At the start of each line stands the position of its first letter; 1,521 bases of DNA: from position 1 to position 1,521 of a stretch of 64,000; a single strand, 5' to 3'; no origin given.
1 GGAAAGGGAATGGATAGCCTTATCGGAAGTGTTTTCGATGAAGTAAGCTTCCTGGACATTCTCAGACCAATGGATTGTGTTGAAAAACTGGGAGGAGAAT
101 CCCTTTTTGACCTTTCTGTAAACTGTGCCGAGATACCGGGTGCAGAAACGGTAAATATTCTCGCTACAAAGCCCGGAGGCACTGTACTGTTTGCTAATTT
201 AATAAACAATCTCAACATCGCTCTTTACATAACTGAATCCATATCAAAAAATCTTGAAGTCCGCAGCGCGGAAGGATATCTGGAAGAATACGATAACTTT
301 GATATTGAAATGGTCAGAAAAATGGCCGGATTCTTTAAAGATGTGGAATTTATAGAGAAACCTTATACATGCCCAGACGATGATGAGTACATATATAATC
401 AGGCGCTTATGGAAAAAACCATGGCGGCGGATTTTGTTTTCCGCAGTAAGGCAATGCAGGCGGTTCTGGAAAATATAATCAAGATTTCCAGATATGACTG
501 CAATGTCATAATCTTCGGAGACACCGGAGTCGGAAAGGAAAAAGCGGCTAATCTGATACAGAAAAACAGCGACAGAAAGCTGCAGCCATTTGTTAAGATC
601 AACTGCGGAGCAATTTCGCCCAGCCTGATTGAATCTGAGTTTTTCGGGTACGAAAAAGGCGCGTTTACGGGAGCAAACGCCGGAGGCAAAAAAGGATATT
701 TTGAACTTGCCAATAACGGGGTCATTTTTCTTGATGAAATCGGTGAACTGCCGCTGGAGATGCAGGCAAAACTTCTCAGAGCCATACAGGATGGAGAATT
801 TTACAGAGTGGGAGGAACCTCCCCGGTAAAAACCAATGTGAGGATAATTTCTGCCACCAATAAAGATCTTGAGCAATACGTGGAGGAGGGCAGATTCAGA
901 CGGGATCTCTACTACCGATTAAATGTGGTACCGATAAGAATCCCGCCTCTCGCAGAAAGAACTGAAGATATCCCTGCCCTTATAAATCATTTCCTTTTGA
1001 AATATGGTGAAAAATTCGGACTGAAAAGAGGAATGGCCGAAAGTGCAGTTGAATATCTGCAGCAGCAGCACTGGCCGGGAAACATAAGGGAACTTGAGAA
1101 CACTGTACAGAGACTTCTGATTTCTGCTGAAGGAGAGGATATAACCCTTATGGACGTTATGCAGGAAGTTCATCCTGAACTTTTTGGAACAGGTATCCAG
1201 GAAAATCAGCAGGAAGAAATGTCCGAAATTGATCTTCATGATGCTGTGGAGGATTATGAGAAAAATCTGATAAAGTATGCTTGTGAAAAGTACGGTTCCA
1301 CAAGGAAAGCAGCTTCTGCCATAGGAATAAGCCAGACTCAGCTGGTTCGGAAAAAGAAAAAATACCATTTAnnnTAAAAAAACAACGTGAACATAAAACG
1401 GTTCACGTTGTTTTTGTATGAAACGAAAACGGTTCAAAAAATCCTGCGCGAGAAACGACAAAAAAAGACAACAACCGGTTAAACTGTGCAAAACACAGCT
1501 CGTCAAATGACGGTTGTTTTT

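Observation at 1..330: The sigma-54 activator of the lysine operon carries a sensor domain homologous to Kdd, an enzyme it appears to regulate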

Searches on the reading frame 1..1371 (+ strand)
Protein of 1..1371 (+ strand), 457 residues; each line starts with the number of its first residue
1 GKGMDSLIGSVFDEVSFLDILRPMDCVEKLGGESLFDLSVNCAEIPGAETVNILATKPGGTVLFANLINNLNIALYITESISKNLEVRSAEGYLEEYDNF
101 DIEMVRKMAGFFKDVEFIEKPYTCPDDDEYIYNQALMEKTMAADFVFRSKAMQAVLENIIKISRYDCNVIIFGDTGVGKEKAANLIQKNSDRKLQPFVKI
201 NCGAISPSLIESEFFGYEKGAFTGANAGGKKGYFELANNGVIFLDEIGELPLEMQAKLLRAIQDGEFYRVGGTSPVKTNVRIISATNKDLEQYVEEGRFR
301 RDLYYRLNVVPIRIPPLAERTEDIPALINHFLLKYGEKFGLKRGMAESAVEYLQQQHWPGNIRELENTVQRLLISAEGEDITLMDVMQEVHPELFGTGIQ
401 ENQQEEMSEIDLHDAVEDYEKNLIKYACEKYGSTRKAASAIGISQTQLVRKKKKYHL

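Call 8: search_protein_families(library=pfam, proteins=[window:1-1371:+], max_evalue=0.1)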
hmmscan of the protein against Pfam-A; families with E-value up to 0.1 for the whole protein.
window:1-1371:+ (457 aa): 10 families
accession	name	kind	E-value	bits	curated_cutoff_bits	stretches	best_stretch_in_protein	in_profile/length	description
PF00158.32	Sigma54_activat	-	2.3e-67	226.3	20.2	1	146-312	2-167/168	Sigma-54 interaction domain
PF25601.1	AAA_lid_14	-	2e-21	76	27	1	319-391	2-75/87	AAA+ ATPase lid domain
PF14532.12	Sigma54_activ_2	-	4e-19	69.7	25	1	148-317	3-138/138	Sigma-54 interaction domain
PF18024.7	HTH_50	-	5.2e-14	52.1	27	1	409-456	1-48/50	Helix-turn-helix domain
PF00004.35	AAA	-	5.3e-05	24.1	21.2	1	169-301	1-125/131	ATPase family associated with various cellular activities (AAA)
PF07724.20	AAA_2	-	0.00015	22.3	27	1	168-294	5-131/166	AAA domain (Cdc48 subfamily)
PF07728.20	AAA_5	-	0.00043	20.7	22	1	168-288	1-123/139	AAA domain (dynein-related subfamily)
PF01078.27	Mg_chelatase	-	0.0014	18.5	20.3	1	221-287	89-157/207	Magnesium chelatase, subunit ChlI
PF02954.25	HTH_8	-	0.0098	16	22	1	416-455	2-42/42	Bacterial regulatory protein, Fis family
PF00493.29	MCM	-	0.021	14.4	23.3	0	163-297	54-182/224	MCM P-loop domain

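Call 9: search_protein_families(library=ncbifam, proteins=[window:1-1371:+], max_evalue=0.001)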
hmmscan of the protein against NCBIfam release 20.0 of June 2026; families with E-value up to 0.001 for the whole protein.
window:1-1371:+ (457 aa): 30 families (the best 25 are shown)
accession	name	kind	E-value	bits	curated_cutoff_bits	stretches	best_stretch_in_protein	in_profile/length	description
NF041552.1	TF_PrdR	equivalog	1.7e-100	337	795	1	144-456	268-577/577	sigma-54 dependent transcriptional regulator PrdR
TIGR01817.1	nifA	equivalog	2.9e-95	320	528.85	1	139-391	191-443/534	nif-specific transcriptional activator NifA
NF003451.0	PRK05022.1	equivalog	2.3e-93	313.6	476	1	134-455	181-508/512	nitric oxide reductase transcriptional regulator NorR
TIGR01818.1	ntrC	equivalog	1.2e-91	307.8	558.6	1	138-425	129-412/463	nitrogen regulation protein NR(I)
NF038308.1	RNA_repair_RtcR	equivalog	3.9e-90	303.2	650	1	146-449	183-505/530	RNA repair transcriptional activator RtcR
NF008469.0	PRK11361.1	equivalog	6.4e-86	288.9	714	1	132-456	132-455/461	acetoacetate metabolism transcriptional regulator AtoC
TIGR02329.1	propionate_PrpR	equivalog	3.6e-85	286.6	499.2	1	135-453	204-525/526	propionate catabolism operon regulatory protein PrpR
NF011953.0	PRK15424.1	equivalog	1.7e-83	281.1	703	1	129-454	205-533/538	propionate catabolism operon regulatory protein PrpR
NF050807.1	TransRegFlbDCaul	equivalog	5e-82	276.1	750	1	142-456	117-439/454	sigma-54-dependent transcriptional regulator FlbD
NF049963.1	RespRegFlgRCampy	domain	1.6e-81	274.4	750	1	134-391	124-382/429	fla regulon two-component system response regulator FlgR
NF051870.1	NAssimRespRegNtrX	equivalog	1.7e-81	274.5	600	1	138-454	133-449/452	nitrogen assimilation response regulator NtrX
NF041906.1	V4R_TF_MobR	exception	1.8e-81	274.3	999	1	128-455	218-544/544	phenol degradation transcriptional regulator MobR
TIGR02915.1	PEP_resp_reg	equivalog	3.3e-81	273.4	502.6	1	137-455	133-442/445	PEP-CTERM-box response regulator transcription factor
NF008176.1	PRK10923.1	equivalog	7e-77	259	620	1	138-408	133-399/469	nitrogen regulation protein NR(I)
TIGR02974.1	phageshock_pspF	equivalog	9.4e-77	258.5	443.55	1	148-387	4-244/336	phage shock protein operon transcriptional activator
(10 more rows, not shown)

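Call 10: find_homologous_proteins(query=window:1-1371:+, max_evalue=1e-20)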
Query window:1-1371:+ (457 aa): 8000 proteins with E <= 1e-20 among 8000 candidates; the best 120 are listed.
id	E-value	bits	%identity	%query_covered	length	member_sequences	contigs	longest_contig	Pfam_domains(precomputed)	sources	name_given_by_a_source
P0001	0.0e+0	1021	100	100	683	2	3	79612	PF00158.33,PF25601.2,PF26370.1,PF18024.8,PF14532.13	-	-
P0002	1.5e-263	892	87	100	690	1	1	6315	PF00158.33,PF25601.2,PF26370.1,PF18024.8,PF14532.13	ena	-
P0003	3.0e-263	891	87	100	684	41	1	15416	PF00158.33,PF25601.2,PF26370.1,PF18024.8,PF14532.13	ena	-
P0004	1.2e-262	889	87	100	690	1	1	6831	PF00158.33,PF25601.2,PF26370.1,PF18024.8,PF14532.13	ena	-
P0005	2.9e-261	885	87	100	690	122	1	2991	PF00158.33,PF25601.2,PF26370.1,PF18024.8,PF14532.13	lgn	-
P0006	4.4e-259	877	85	100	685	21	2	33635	PF00158.33,PF25601.2,PF26370.1,PF18024.8,PF14532.13,PF07728.21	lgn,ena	-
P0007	5.5e-258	874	85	99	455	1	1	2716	PF00158.33,PF07724.21,PF25601.2,PF18024.8,PF14532.13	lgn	-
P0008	2.4e-248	842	82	100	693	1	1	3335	PF00158.33,PF25601.2,PF26370.1,PF18024.8,PF14532.13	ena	-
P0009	3.4e-248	841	82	100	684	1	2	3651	PF00158.33,PF07724.21,PF25601.2,PF26370.1,PF18024.8,PF14532.13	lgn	-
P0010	6.4e-243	824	79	100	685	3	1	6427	PF00158.33,PF07724.21,PF25601.2,PF26370.1,PF18024.8,PF14532.13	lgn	-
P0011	4.1e-236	802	77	100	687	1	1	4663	PF00158.33,PF07724.21,PF25601.2,PF26370.1,PF18024.8,PF14532.13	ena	-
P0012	2.2e-235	799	78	100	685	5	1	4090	PF00158.33,PF07724.21,PF25601.2,PF26370.1,PF18024.8,PF00004.36,PF14532.13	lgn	-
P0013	5.6e-235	798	78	100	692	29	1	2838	PF00158.33,PF07724.21,PF25601.2,PF26370.1,PF18024.8,PF14532.13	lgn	-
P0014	9.4e-235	797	78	100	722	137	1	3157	PF00158.33,PF07724.21,PF25601.2,PF26370.1,PF18024.8,PF14532.13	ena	-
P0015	1.7e-234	796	77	100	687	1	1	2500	PF00158.33,PF07724.21,PF25601.2,PF26370.1,PF18024.8,PF14532.13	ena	-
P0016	5.0e-234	795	77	100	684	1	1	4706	PF00158.33,PF25601.2,PF26370.1,PF18024.8,PF14532.13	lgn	-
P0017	9.2e-230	781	76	100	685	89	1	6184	PF00158.33,PF25601.2,PF26370.1,PF18024.8,PF14532.13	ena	-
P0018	2.2e-228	776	79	100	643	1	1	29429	PF00158.33,PF25601.2,PF26370.1,PF18024.8,PF14532.13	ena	-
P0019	1.5e-227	773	76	100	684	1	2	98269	PF00158.33,PF25601.2,PF26370.1,PF18024.8,PF14532.13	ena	-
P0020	3.7e-227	772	69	100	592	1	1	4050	PF00158.33,PF07724.21,PF25601.2,PF18024.8,PF00004.36,PF14532.13,PF07728.21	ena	-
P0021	1.5e-226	770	76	100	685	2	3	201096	PF00158.33,PF25601.2,PF26370.1,PF18024.8,PF14532.13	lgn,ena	-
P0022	2.2e-226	770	76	100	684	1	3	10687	PF00158.33,PF25601.2,PF26370.1,PF18024.8,PF14532.13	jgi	-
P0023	2.8e-226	769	75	100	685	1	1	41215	PF00158.33,PF25601.2,PF26370.1,PF18024.8,PF14532.13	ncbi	-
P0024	7.7e-226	768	75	100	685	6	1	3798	PF00158.33,PF25601.2,PF26370.1,PF18024.8,PF14532.13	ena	-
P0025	8.1e-226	768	74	100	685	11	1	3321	PF00158.33,PF25601.2,PF26370.1,PF18024.8,PF14532.13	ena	-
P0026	3.4e-225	766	74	100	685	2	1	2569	PF00158.33,PF25601.2,PF26370.1,PF18024.8,PF14532.13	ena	-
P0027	4.2e-225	765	78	100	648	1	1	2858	PF00158.33,PF25601.2,PF26370.1,PF18024.8,PF14532.13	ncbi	-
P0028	4.6e-225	765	75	100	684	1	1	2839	PF00158.33,PF25601.2,PF26370.1,PF18024.8,PF14532.13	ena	-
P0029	6.5e-225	765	74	100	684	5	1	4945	PF00158.33,PF25601.2,PF26370.1,PF18024.8,PF14532.13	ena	-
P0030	1.1e-224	764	76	100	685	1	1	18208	PF00158.33,PF25601.2,PF26370.1,PF18024.8,PF14532.13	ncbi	-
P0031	1.6e-224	764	76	100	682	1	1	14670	PF00158.33,PF25601.2,PF26370.1,PF18024.8,PF14532.13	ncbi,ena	-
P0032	1.7e-224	763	75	100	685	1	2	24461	PF00158.33,PF25601.2,PF26370.1,PF18024.8,PF14532.13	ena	-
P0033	2.3e-224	763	75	100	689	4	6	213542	PF00158.33,PF25601.2,PF26370.1,PF18024.8,PF14532.13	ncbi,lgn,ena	-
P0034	2.5e-224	763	74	100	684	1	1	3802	PF00158.33,PF25601.2,PF26370.1,PF18024.8,PF14532.13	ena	-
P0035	2.6e-224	763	74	100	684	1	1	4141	PF00158.33,PF25601.2,PF26370.1,PF18024.8,PF14532.13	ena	-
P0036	3.0e-224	763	74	100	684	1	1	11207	PF00158.33,PF25601.2,PF26370.1,PF18024.8,PF14532.13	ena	-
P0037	5.5e-224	762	75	100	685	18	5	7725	PF00158.33,PF07724.21,PF25601.2,PF26370.1,PF18024.8,PF14532.13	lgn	-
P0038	7.8e-224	761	74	100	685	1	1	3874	PF00158.33,PF25601.2,PF26370.1,PF18024.8,PF14532.13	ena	-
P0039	9.8e-224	761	73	100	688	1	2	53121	PF00158.33,PF25601.2,PF26370.1,PF18024.8,PF00004.36,PF14532.13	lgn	-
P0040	1.0e-223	761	76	100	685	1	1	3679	PF00158.33,PF07724.21,PF25601.2,PF26370.1,PF18024.8,PF00004.36,PF14532.13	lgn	-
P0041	1.3e-223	760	73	100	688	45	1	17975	PF00158.33,PF25601.2,PF26370.1,PF18024.8,PF14532.13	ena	-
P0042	3.2e-223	759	76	100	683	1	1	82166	PF00158.33,PF07724.21,PF25601.2,PF26370.1,PF18024.8,PF14532.13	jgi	-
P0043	3.2e-223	759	73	100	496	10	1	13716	PF00158.33,PF07724.21,PF25601.2,PF18024.8,PF14532.13,PF07728.21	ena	-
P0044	3.5e-223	759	75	100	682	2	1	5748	PF00158.33,PF25601.2,PF26370.1,PF18024.8,PF14532.13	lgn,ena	-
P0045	4.1e-223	759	74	100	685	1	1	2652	PF00158.33,PF25601.2,PF26370.1,PF18024.8,PF14532.13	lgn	-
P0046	6.9e-223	758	73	100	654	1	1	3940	PF00158.33,PF25601.2,PF26370.1,PF18024.8,PF14532.13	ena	-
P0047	7.0e-223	758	73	100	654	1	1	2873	PF00158.33,PF25601.2,PF26370.1,PF18024.8,PF14532.13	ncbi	-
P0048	7.3e-223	758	75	100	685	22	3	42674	PF00158.33,PF25601.2,PF26370.1,PF18024.8,PF14532.13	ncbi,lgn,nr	ncbi:MAG: sigma 54-interacting transcriptional regulator [Firmicutes bacterium]|nr:sigma 54-interact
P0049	8.0e-223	758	73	100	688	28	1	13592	PF00158.33,PF25601.2,PF26370.1,PF18024.8,PF14532.13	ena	-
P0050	9.0e-223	758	76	100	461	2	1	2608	PF00158.33,PF25601.2,PF18024.8,PF00004.36,PF14532.13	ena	-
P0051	9.2e-223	758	74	100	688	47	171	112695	PF00158.33,PF25601.2,PF26370.1,PF18024.8,PF14532.13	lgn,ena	-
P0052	1.4e-222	757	75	100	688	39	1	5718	PF00158.33,PF25601.2,PF26370.1,PF18024.8,PF14532.13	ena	-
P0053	1.5e-222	757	76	100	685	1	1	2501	PF00158.33,PF25601.2,PF26370.1,PF18024.8,PF14532.13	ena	-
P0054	1.5e-222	757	74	100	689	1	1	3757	PF00158.33,PF07724.21,PF25601.2,PF26370.1,PF18024.8,PF14532.13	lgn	-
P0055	1.6e-222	757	74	100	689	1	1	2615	PF00158.33,PF07724.21,PF25601.2,PF26370.1,PF18024.8,PF14532.13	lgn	-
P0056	1.8e-222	757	74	100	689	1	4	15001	PF00158.33,PF07724.21,PF25601.2,PF26370.1,PF18024.8,PF14532.13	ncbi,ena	-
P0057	1.9e-222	757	74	100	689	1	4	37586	PF00158.33,PF07724.21,PF25601.2,PF26370.1,PF18024.8,PF14532.13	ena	-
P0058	1.9e-222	757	74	100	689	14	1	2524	PF00158.33,PF07724.21,PF25601.2,PF26370.1,PF18024.8,PF14532.13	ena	-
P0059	1.9e-222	757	74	100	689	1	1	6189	PF00158.33,PF07724.21,PF25601.2,PF26370.1,PF18024.8,PF14532.13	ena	-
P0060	1.9e-222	757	74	100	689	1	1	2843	PF00158.33,PF07724.21,PF25601.2,PF26370.1,PF18024.8,PF14532.13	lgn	-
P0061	1.9e-222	757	74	100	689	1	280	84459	PF00158.33,PF07724.21,PF25601.2,PF26370.1,PF18024.8,PF14532.13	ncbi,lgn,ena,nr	ncbi:MAG: sigma-54 interaction domain-containing protein [Anaerovoracaceae bacterium]|nr:sigma-54 de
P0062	1.9e-222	757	74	100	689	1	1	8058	PF00158.33,PF07724.21,PF25601.2,PF26370.1,PF18024.8,PF14532.13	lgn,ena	-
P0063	1.9e-222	757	74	100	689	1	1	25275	PF00158.33,PF07724.21,PF25601.2,PF26370.1,PF18024.8,PF14532.13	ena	-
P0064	2.0e-222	757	74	100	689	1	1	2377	PF00158.33,PF25601.2,PF26370.1,PF18024.8,PF14532.13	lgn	-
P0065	2.4e-222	756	72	100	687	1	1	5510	PF00158.33,PF25601.2,PF26370.1,PF18024.8,PF00004.36,PF14532.13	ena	-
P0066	2.5e-222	756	76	100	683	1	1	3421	PF00158.33,PF25601.2,PF26370.1,PF18024.8,PF14532.13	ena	-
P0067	2.6e-222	756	74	100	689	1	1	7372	PF00158.33,PF07724.21,PF25601.2,PF26370.1,PF18024.8,PF14532.13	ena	-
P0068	2.6e-222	756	74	100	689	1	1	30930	PF00158.33,PF07724.21,PF25601.2,PF26370.1,PF18024.8,PF14532.13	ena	-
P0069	2.7e-222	756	76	100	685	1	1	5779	PF00158.33,PF25601.2,PF26370.1,PF18024.8,PF14532.13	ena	-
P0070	2.7e-222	756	76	100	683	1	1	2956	PF00158.33,PF25601.2,PF26370.1,PF18024.8,PF14532.13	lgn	-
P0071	2.8e-222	756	76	100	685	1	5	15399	PF00158.33,PF25601.2,PF26370.1,PF18024.8,PF14532.13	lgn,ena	-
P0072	2.8e-222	756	76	100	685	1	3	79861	PF00158.33,PF25601.2,PF26370.1,PF18024.8,PF14532.13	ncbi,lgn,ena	-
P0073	2.8e-222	756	76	100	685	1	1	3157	PF00158.33,PF25601.2,PF26370.1,PF18024.8,PF14532.13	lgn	-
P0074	2.8e-222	756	76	100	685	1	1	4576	PF00158.33,PF25601.2,PF26370.1,PF18024.8,PF14532.13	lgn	-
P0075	2.8e-222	756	76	100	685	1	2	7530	PF00158.33,PF25601.2,PF26370.1,PF18024.8,PF14532.13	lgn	-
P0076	2.8e-222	756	76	100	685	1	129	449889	PF00158.33,PF25601.2,PF26370.1,PF18024.8,PF14532.13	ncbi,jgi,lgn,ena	jgi:TyrR family helix-turn-helix protein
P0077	2.8e-222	756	76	100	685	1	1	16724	PF00158.33,PF25601.2,PF26370.1,PF18024.8,PF14532.13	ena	-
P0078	2.8e-222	756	76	100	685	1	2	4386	PF00158.33,PF25601.2,PF26370.1,PF18024.8,PF14532.13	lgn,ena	-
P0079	2.9e-222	756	76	100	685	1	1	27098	PF00158.33,PF25601.2,PF26370.1,PF18024.8,PF14532.13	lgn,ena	-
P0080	2.9e-222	756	76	100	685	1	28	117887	PF00158.33,PF25601.2,PF26370.1,PF18024.8,PF14532.13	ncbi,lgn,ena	-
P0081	2.9e-222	756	76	100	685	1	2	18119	PF00158.33,PF25601.2,PF26370.1,PF18024.8,PF14532.13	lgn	-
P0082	2.9e-222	756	76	100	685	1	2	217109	PF00158.33,PF25601.2,PF26370.1,PF18024.8,PF14532.13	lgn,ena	-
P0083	3.1e-222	756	74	100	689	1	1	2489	PF00158.33,PF07724.21,PF25601.2,PF26370.1,PF18024.8,PF14532.13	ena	-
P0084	3.3e-222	756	74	100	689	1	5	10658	PF00158.33,PF07724.21,PF25601.2,PF26370.1,PF18024.8,PF14532.13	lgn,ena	-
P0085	3.5e-222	756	74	100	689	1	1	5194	PF00158.33,PF07724.21,PF25601.2,PF26370.1,PF18024.8,PF14532.13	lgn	-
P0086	3.5e-222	756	76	100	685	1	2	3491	PF00158.33,PF25601.2,PF26370.1,PF18024.8,PF14532.13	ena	-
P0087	3.6e-222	756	74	100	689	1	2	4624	PF00158.33,PF07724.21,PF25601.2,PF26370.1,PF18024.8,PF14532.13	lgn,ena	-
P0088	3.7e-222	756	74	100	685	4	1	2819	PF00158.33,PF07724.21,PF25601.2,PF26370.1,PF18024.8,PF14532.13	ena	-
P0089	4.0e-222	756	76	100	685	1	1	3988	PF00158.33,PF25601.2,PF26370.1,PF18024.8,PF14532.13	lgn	-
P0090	4.0e-222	756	74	100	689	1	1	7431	PF00158.33,PF07724.21,PF25601.2,PF26370.1,PF18024.8,PF14532.13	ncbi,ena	-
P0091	4.1e-222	756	76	100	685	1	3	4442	PF00158.33,PF25601.2,PF26370.1,PF18024.8,PF14532.13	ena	-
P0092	4.1e-222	756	76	100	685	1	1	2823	PF00158.33,PF25601.2,PF26370.1,PF18024.8,PF14532.13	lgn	-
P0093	4.2e-222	756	74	100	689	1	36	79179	PF00158.33,PF07724.21,PF25601.2,PF26370.1,PF18024.8,PF14532.13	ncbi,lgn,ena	-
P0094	4.2e-222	756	74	100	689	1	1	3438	PF00158.33,PF07724.21,PF25601.2,PF26370.1,PF18024.8,PF14532.13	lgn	-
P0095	4.6e-222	755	76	100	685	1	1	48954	PF00158.33,PF25601.2,PF26370.1,PF18024.8,PF14532.13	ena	-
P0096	4.7e-222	755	74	100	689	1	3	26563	PF00158.33,PF07724.21,PF25601.2,PF26370.1,PF18024.8,PF14532.13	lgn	-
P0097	5.2e-222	755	73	100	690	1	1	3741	PF00158.33,PF25601.2,PF26370.1,PF18024.8,PF14532.13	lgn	-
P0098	5.3e-222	755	72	100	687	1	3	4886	PF00158.33,PF07724.21,PF25601.2,PF26370.1,PF18024.8,PF00004.36,PF14532.13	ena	-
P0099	5.3e-222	755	72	100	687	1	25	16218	PF00158.33,PF07724.21,PF25601.2,PF26370.1,PF18024.8,PF00004.36,PF14532.13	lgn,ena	-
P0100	5.3e-222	755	72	100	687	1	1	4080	PF00158.33,PF07724.21,PF25601.2,PF26370.1,PF18024.8,PF00004.36,PF14532.13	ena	-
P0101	5.3e-222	755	72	100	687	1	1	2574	PF00158.33,PF07724.21,PF25601.2,PF26370.1,PF18024.8,PF00004.36,PF14532.13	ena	-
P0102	5.5e-222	755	76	100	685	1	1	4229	PF00158.33,PF25601.2,PF26370.1,PF18024.8,PF14532.13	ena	-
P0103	6.1e-222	755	73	100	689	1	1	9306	PF00158.33,PF07724.21,PF25601.2,PF26370.1,PF18024.8,PF14532.13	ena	-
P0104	7.0e-222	755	74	100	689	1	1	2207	PF00158.33,PF07724.21,PF25601.2,PF26370.1,PF18024.8,PF14532.13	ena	-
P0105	7.1e-222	755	74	100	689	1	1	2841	PF00158.33,PF07724.21,PF25601.2,PF26370.1,PF18024.8,PF14532.13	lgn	-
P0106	8.0e-222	755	76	100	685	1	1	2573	PF00158.33,PF25601.2,PF26370.1,PF18024.8,PF14532.13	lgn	-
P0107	8.1e-222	755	76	100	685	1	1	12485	PF00158.33,PF25601.2,PF26370.1,PF18024.8,PF14532.13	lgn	-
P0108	8.5e-222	755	74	100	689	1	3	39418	PF00158.33,PF07724.21,PF25601.2,PF26370.1,PF18024.8,PF14532.13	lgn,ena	-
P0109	8.5e-222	755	74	100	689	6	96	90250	PF00158.33,PF07724.21,PF25601.2,PF26370.1,PF18024.8,PF14532.13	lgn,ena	-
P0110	9.3e-222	754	76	100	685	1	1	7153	PF00158.33,PF25601.2,PF26370.1,PF18024.8,PF14532.13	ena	-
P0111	9.8e-222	754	76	100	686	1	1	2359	PF00158.33,PF25601.2,PF26370.1,PF18024.8,PF14532.13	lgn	-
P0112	9.9e-222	754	76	100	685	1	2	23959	PF00158.33,PF25601.2,PF26370.1,PF18024.8,PF14532.13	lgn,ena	-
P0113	9.9e-222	754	76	100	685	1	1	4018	PF00158.33,PF25601.2,PF26370.1,PF18024.8,PF14532.13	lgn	-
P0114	1.2e-221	754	73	100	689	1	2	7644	PF00158.33,PF07724.21,PF25601.2,PF26370.1,PF18024.8,PF14532.13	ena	-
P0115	1.3e-221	754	74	100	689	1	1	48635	PF00158.33,PF07724.21,PF25601.2,PF26370.1,PF18024.8,PF14532.13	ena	-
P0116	1.3e-221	754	76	100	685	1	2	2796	PF00158.33,PF25601.2,PF26370.1,PF18024.8,PF14532.13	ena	-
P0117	1.5e-221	754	74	100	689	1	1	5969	PF00158.33,PF07724.21,PF25601.2,PF26370.1,PF18024.8,PF14532.13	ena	-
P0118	1.5e-221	754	74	100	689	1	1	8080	PF00158.33,PF07724.21,PF25601.2,PF26370.1,PF18024.8,PF14532.13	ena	-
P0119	1.5e-221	754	72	100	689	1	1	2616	PF00158.33,PF25601.2,PF26370.1,PF18024.8,PF14532.13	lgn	-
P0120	1.7e-221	754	76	100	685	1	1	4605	PF00158.33,PF25601.2,PF26370.1,PF18024.8,PF14532.13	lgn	-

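Call 12: search_protein_families(library=pfam, proteins=[P0001], max_evalue=1)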
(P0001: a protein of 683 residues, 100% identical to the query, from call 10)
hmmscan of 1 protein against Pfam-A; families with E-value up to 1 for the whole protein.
P0001 (683 aa): 10 families
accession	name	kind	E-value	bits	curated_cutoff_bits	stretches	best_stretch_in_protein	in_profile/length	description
PF00158.32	Sigma54_activat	-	4.7e-67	225.3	20.2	1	372-538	2-167/168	Sigma-54 interaction domain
PF25601.1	AAA_lid_14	-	3.5e-21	75.3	27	1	545-617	2-75/87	AAA+ ATPase lid domain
PF14532.12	Sigma54_activ_2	-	6.6e-19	69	25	1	374-543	3-138/138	Sigma-54 interaction domain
PF18024.7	HTH_50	-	9.5e-14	51.3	27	1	635-682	1-48/50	Helix-turn-helix domain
PF00004.35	AAA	-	0.0001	23.2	21.2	1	395-527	1-125/131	ATPase family associated with various cellular activities (AAA)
PF07724.20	AAA_2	-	0.00034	21.1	27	1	394-520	5-131/166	AAA domain (Cdc48 subfamily)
PF07728.20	AAA_5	-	0.00094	19.6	22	1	394-514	1-123/139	AAA domain (dynein-related subfamily)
PF01078.27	Mg_chelatase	-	0.0028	17.5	20.3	1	447-513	89-157/207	Magnesium chelatase, subunit ChlI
PF02954.25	HTH_8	-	0.016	15.3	22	1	642-681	2-42/42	Bacterial regulatory protein, Fis family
PF00493.29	MCM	-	0.051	13.1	23.3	1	389-523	54-182/224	MCM P-loop domain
